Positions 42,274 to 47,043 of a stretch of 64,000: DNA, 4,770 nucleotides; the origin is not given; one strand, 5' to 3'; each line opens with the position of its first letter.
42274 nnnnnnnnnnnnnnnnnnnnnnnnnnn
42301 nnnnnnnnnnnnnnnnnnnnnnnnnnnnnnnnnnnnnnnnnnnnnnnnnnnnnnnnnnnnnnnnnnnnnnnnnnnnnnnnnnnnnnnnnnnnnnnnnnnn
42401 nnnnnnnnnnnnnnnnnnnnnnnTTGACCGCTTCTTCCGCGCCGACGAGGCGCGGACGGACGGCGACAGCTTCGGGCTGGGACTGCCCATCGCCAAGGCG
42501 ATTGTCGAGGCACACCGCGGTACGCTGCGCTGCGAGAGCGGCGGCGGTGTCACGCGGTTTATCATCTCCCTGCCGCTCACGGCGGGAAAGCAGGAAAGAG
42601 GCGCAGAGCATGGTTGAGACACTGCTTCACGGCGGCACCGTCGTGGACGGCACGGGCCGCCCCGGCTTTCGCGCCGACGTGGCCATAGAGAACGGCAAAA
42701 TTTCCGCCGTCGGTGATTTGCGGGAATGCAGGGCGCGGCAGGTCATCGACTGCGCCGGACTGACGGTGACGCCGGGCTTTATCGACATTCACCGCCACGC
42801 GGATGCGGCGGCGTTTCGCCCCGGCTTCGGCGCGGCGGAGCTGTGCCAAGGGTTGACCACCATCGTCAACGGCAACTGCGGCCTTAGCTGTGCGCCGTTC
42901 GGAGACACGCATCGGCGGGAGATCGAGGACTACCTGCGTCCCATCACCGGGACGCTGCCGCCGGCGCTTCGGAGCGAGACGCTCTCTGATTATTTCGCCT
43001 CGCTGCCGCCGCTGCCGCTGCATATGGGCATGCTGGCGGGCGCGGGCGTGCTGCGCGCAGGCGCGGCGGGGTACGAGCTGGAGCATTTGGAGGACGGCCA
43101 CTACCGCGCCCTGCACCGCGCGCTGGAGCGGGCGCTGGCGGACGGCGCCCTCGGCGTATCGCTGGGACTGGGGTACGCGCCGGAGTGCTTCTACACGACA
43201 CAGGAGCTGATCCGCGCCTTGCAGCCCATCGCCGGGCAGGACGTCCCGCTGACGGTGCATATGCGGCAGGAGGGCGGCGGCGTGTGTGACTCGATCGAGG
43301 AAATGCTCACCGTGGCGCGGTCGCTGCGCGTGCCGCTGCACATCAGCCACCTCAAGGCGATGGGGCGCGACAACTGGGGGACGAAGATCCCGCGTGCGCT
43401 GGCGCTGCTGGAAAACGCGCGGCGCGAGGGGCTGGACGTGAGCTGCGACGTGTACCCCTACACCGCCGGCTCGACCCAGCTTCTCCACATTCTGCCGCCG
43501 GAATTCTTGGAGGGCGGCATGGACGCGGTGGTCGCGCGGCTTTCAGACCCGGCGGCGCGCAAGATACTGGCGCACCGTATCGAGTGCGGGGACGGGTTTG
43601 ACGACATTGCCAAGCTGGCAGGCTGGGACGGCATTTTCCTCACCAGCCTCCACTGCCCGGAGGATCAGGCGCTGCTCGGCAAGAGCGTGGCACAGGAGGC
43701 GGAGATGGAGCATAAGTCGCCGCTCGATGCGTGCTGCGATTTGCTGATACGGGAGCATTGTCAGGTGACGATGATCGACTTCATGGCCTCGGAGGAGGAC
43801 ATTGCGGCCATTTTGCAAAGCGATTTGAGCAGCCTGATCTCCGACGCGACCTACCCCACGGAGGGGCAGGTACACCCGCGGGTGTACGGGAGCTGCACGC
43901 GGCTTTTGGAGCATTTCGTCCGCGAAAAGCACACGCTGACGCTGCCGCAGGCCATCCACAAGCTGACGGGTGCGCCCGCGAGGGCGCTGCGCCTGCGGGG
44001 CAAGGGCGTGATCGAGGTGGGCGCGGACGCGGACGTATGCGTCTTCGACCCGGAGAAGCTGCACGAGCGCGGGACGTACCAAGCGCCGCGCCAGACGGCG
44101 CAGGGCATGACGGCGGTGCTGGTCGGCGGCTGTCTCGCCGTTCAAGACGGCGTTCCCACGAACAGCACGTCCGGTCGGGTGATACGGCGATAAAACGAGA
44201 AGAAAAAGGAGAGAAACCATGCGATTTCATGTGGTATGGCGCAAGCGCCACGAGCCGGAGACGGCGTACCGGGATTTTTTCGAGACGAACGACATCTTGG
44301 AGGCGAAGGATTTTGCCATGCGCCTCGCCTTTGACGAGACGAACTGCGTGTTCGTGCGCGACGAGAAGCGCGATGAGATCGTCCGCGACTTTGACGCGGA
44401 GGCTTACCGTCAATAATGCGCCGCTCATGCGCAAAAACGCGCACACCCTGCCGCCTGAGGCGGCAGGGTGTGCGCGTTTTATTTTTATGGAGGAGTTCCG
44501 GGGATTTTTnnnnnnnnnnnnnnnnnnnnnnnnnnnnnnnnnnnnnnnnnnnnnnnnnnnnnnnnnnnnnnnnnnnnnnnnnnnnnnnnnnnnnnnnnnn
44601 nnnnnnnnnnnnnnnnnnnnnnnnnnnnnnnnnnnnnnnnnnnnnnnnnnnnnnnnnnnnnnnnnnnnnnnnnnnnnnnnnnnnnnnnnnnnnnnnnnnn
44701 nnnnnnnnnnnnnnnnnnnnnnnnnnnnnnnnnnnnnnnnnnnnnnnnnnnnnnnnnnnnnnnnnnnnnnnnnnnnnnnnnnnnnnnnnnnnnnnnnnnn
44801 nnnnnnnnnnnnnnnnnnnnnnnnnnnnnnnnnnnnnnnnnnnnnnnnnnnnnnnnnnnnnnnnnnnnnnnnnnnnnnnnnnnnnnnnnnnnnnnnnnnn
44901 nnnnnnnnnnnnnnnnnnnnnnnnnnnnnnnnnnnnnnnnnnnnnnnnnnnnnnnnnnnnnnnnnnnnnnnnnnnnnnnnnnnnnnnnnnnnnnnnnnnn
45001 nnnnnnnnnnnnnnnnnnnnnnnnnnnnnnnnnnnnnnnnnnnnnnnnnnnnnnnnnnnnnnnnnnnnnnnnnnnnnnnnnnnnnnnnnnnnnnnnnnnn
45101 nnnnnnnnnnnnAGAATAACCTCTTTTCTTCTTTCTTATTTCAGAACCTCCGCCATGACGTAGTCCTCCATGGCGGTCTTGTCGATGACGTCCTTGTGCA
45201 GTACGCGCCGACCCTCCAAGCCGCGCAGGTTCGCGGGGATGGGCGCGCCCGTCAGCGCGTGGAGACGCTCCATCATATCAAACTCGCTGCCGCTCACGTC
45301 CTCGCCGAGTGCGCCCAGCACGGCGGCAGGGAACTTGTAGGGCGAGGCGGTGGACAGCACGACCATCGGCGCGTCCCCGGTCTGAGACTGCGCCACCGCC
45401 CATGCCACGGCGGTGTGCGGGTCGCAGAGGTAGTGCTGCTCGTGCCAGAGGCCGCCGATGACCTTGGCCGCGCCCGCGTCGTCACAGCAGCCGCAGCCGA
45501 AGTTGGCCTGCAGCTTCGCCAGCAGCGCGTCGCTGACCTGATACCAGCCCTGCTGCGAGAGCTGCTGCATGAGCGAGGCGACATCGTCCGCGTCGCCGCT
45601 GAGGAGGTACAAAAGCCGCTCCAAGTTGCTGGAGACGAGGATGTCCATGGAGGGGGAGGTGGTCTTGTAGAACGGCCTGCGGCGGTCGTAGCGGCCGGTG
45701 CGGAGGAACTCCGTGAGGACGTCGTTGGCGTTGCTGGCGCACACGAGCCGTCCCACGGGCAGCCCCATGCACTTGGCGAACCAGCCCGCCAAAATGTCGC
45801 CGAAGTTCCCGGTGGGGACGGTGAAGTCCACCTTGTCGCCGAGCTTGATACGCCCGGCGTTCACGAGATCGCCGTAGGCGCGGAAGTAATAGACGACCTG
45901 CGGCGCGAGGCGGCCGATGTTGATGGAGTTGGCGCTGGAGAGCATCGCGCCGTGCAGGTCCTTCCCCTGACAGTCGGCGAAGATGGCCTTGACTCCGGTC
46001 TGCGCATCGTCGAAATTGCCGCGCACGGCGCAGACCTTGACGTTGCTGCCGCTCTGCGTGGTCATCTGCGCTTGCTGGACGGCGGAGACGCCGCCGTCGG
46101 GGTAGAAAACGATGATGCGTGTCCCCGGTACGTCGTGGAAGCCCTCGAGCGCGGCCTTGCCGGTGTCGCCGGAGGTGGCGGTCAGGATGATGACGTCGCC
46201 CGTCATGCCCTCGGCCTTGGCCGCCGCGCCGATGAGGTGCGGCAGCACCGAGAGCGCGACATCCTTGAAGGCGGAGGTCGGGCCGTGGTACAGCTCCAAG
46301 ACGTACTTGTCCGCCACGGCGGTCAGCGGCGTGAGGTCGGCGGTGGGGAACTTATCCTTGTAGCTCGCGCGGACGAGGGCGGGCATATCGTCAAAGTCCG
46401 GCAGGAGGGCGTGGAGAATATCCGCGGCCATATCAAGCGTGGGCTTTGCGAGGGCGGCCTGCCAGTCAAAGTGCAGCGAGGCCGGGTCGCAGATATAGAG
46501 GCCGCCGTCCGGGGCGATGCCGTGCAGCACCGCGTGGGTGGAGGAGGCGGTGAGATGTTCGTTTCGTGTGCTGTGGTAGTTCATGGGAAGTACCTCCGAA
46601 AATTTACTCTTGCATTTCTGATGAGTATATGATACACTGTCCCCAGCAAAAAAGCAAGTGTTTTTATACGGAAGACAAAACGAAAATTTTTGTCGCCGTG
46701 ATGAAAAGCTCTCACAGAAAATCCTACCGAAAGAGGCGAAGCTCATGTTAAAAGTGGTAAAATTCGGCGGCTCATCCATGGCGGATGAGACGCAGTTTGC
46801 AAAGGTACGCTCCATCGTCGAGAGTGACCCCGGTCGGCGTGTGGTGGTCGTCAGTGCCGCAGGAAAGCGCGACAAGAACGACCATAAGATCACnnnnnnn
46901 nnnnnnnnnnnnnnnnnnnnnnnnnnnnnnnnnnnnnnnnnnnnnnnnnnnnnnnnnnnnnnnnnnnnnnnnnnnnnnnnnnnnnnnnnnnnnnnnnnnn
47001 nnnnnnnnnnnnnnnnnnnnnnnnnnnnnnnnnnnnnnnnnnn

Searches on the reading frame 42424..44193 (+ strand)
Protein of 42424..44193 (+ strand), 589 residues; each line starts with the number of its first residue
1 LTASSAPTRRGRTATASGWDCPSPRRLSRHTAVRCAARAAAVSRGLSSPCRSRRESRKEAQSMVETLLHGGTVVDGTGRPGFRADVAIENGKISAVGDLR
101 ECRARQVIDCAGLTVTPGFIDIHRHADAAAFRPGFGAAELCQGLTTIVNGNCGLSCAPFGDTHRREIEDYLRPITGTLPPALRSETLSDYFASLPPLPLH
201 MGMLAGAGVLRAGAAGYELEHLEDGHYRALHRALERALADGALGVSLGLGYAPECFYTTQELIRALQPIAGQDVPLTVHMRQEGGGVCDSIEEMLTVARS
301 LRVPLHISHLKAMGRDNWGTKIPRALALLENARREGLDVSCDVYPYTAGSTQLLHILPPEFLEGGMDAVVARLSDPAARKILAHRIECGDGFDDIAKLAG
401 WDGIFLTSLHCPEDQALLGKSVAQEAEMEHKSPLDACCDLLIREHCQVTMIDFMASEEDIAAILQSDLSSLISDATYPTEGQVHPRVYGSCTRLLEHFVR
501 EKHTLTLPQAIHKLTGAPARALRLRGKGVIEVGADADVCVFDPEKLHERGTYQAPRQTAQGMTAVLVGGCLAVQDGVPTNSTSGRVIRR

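Call 10: search_protein_families(library=pfam, proteins=[window:42424-44193:+], max_evalue=0.01)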
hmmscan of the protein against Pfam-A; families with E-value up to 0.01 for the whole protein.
window:42424-44193:+ (589 aa): 3 families
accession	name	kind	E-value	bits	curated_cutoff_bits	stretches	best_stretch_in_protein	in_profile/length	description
PF07969.17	Amidohydro_3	-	3.9e-20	73.2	29.7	2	482-569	381-468/472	Amidohydrolase family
PF01979.26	Amidohydro_1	-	3.6e-12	46.6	25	2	476-552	252-323/345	Amidohydrolase family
PF22039.1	HUTI_composite_bact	-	0.00075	19.5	25.5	1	86-105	3-22/26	Imidazolonepropionase-like composite domain, bacteria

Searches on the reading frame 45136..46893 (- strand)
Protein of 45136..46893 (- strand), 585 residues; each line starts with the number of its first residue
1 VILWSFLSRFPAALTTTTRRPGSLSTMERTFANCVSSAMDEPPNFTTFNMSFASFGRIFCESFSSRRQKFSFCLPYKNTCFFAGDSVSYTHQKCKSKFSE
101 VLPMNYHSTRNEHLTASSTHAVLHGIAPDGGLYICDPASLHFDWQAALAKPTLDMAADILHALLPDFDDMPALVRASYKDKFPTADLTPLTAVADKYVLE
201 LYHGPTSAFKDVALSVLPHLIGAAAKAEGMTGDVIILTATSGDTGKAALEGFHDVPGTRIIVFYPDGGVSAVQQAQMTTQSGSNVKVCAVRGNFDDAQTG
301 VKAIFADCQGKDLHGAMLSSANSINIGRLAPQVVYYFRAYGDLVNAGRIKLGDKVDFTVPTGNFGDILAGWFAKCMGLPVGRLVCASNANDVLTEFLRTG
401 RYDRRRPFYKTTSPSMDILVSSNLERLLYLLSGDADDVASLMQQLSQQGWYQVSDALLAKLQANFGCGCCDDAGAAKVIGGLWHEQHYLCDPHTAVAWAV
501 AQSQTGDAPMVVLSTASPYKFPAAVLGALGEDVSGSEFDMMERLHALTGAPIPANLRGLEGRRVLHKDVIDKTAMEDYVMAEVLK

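Call 30: search_protein_families(library=pfam, proteins=[window:45136-46893:-], max_evalue=0.01)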
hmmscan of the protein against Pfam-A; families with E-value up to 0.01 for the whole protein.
window:45136-46893:- (585 aa): 3 families
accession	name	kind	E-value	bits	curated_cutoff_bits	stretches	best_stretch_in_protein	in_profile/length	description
PF00291.31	PALP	-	4.7e-12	46.3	35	1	201-501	29-275/295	Pyridoxal-phosphate dependent enzyme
PF24857.1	THR4_C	-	3.6e-08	33.9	27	1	494-551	1-65/85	Threonine synthase, C-terminal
PF14821.11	Thr_synth_N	-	1.5e-07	31.9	25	1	105-137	1-33/79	Threonine synthase N terminus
